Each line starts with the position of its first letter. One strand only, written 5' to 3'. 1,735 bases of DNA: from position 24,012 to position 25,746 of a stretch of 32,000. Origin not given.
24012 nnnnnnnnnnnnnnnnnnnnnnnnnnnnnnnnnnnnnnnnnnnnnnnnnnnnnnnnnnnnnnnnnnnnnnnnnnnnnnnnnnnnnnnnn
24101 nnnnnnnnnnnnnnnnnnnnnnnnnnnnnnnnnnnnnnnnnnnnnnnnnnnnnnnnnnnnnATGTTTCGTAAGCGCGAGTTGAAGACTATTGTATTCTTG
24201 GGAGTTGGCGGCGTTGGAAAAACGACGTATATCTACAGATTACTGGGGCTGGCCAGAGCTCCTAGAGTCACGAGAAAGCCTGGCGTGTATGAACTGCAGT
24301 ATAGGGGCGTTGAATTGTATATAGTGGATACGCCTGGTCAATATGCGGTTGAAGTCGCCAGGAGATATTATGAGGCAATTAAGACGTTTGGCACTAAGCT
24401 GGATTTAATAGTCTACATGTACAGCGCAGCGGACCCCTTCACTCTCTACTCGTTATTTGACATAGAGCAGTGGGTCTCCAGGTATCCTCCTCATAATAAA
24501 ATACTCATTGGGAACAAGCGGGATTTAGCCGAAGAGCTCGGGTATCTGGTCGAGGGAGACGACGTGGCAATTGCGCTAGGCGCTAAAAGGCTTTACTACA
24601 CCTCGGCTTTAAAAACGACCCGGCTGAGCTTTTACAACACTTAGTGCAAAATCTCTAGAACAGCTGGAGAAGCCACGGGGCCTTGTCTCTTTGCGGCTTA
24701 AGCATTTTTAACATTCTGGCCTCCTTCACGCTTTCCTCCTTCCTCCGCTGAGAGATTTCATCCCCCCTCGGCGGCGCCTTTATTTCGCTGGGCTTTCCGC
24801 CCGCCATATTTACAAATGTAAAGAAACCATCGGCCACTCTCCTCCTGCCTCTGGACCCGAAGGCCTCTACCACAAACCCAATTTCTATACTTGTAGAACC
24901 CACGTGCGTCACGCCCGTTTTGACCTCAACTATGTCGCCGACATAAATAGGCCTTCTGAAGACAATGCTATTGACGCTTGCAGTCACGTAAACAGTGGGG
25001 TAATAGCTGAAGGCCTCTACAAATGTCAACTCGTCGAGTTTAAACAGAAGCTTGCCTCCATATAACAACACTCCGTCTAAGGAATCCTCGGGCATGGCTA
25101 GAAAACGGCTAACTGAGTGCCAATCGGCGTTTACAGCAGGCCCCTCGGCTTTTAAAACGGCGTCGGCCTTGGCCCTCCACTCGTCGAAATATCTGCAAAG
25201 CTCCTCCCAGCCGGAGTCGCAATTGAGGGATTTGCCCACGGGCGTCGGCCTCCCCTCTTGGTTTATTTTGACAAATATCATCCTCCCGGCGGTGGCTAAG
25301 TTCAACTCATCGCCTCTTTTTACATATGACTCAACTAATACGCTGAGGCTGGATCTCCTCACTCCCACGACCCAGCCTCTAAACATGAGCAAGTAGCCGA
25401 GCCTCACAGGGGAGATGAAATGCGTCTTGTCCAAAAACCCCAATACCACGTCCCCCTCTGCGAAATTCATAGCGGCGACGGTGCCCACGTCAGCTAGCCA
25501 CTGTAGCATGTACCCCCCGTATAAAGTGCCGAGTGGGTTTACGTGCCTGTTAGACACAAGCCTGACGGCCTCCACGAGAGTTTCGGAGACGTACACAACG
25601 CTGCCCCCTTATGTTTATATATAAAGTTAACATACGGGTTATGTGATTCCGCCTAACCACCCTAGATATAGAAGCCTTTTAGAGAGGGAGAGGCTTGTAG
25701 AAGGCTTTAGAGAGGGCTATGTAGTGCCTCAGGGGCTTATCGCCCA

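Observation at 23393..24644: Ras-superfamily small GTPase translationally overlapped with a wHTH-domain partner of unknown function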

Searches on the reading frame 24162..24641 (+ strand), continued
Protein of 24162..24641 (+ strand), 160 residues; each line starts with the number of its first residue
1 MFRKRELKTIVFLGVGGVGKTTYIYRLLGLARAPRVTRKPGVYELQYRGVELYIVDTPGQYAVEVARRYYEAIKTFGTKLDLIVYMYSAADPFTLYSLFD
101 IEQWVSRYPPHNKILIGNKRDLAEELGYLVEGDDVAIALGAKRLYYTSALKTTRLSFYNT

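Call 76: find_homologous_proteins(query=L076:4296-4898:-)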
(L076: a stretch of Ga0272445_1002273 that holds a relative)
Query L076:4296-4898:- (200 aa): 65 proteins with E <= 0.001 among 1866 candidates.
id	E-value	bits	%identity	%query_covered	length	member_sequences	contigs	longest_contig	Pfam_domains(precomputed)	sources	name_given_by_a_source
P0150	5.6e-127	439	100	100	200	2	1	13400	-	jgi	-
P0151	1.9e-119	414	92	100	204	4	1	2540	-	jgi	jgi:hypothetical protein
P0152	8.6e-118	409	91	100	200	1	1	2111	-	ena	-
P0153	1.0e-117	408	93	100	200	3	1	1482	-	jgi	jgi:hypothetical protein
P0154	2.1e-117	407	92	100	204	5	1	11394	-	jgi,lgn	jgi:hypothetical protein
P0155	3.1e-117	407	91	100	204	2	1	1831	-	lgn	-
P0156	4.7e-116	403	91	100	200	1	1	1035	-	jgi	jgi:hypothetical protein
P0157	1.6e-115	401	91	100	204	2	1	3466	-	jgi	-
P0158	1.7e-115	401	89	100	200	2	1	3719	-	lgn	-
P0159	6.7e-115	399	89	100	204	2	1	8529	-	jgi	jgi:hypothetical protein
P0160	1.3e-113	395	88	100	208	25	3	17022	-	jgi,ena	jgi:hypothetical protein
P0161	2.2e-113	394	90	100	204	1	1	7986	-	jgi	-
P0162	7.4e-113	393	87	100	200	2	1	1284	-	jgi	-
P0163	7.9e-113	393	88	100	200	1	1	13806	-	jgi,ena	-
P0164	9.4e-113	392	89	100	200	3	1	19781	-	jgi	jgi:hypothetical protein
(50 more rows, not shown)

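Call 85: predict_structure(alignment_id=A8)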
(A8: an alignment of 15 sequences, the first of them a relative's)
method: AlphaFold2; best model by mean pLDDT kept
length: 200 residues; sequences in the alignment: 15
mean_pLDDT: 80.8   pTM: 0.75
mean pLDDT of the five models: 80.8, 58.3, 57.4, 47.8, 46.0
residues with pLDDT >= 90: 41; 70-90: 127; 50-70: 24; < 50: 8
segments of 3 or more residues with pLDDT < 50: 190-195
pLDDT, mean of each block of 10 residues (from residue 1): 81 90 88 88 86 73 69 80 87 84 88 82 88 93 93 81 77 77 62 48
secondary structure, 60 per line:
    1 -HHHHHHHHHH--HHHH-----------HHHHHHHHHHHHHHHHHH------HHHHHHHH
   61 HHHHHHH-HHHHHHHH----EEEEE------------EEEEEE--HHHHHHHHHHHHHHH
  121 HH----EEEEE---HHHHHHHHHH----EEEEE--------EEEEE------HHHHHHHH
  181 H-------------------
elements in order: H2-11 H14-17 H29-46 H53-67 H69-76 E81-85 E98-103 H106-122 E127-131 H135-144 E149-153 E162-166 H173-181

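Call 87: fold_search(model_id=the predicted structure, library=pdb)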
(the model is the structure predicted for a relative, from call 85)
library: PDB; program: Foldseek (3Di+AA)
matches with E <= 10: 1254; with E <= 0.001: 0
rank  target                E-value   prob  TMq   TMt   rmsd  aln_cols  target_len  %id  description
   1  5uxv_A                3.2e-03  0.54  0.22  0.20  12.7       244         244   11  Crystal Structure of Anti-anti-sigma factor PhyR I40V/S51C mutant from Bartonella quintana (released 2018-02-28)
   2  5uxv_B                3.6e-03  0.47  0.21  0.19  12.8       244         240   11  Crystal Structure of Anti-anti-sigma factor PhyR I40V/S51C mutant from Bartonella quintana (released 2018-02-28)
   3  8c34_D                7.5e-03  0.63  0.27  0.27  12.0       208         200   18  Aerobic light exposed 1.8 Angstrom crystal structure of cobalamin binding domain belonging to a light-dependent transc (released 2023-08-16)
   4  3c3p_C                1.0e-02  0.82  0.32  0.33   7.8       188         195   10  Crystal structure of a methyltransferase (NP_951602.1) from Geobacter sulfurreducens at 1.90 A resolution (released 2008-02-05)
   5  8c31_D                1.1e-02  0.57  0.26  0.27  12.2       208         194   17  Dark state 1.8 Angstrom crystal structure of cobalamin binding domain belonging to a light-dependent transcription reg (released 2023-08-16)
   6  5b3h_D                1.1e-02  0.89  0.39  0.25   9.6       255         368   14  The crystal structure of the JACKDAW/IDD10 bound to the heterodimeric SHR-SCR complex (released 2017-03-01)
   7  8c36_C                1.3e-02  0.47  0.25  0.26  12.2       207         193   18  Light-adapted 2.0 Angstrom crystal structure of H132A variant of cobalamin binding domain belonging to a light-depende (released 2023-08-16)
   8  5c8d_A                1.4e-02  0.47  0.26  0.24  12.2       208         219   19  Crystal structure of full-length Thermus thermophilus CarH bound to adenosylcobalamin (dark state) (released 2015-09-30)
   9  5uxw_A                1.4e-02  0.21  0.21  0.18  13.2       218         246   10  Crystal Structure of Anti-anti-sigma factor PhyR from Bartonella quintana (released 2018-02-28)
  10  5uxw_B                1.7e-02  0.20  0.19  0.17  13.7       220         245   10  Crystal Structure of Anti-anti-sigma factor PhyR from Bartonella quintana (released 2018-02-28)
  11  5b3g_A                1.8e-02  0.80  0.37  0.24   9.6       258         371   13  The crystal structure of the heterodimer of SHORT-ROOT and SCARECROW GRAS domains (released 2017-03-01)
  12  4qic_C                1.9e-02  0.21  0.22  0.20  18.2       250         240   10  Co-Crystal Structure of Anti-anti-sigma factor PhyR complexed with Anti-sigma factor NepR from Bartonella quintana (released 2015-07-29)
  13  5b3h_A                2.1e-02  0.77  0.37  0.25   9.4       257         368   12  The crystal structure of the JACKDAW/IDD10 bound to the heterodimeric SHR-SCR complex (released 2017-03-01)
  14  1r74_A                2.5e-02  0.66  0.27  0.21  13.1       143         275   15  Crystal Structure of Human Glycine N-Methyltransferase (released 2004-09-21)
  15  1mjh_A                2.7e-02  0.84  0.28  0.37  10.0       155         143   10  Structure-based assignment of the biochemical function of hypothetical protein MJ0577: A test case of structural genom (released 1998-12-23)
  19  4m73_B                3.6e-02  0.84  0.42  0.27   7.3       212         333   12  Mutant structure of methyltransferase from Streptomyces hygroscopicus (released 2014-06-25)
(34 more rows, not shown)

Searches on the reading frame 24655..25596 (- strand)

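Call 4: search_protein_families(library=pfam, proteins=[window:24655-25596:-], max_evalue=1)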
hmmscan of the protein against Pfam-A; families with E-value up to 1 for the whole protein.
window:24655-25596:- (313 aa): 3 families
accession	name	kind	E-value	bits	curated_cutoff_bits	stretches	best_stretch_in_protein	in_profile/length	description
PF03061.28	4HBT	-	7.4e-19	68.3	20.6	2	23-93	2-73/79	Thioesterase superfamily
PF13279.12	4HBT_2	-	3.4e-05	24.7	25.5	1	209-273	51-115/122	Thioesterase-like superfamily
PF01575.25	MaoC_dehydratas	-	0.028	14.5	27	1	55-90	80-115/123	MaoC like domain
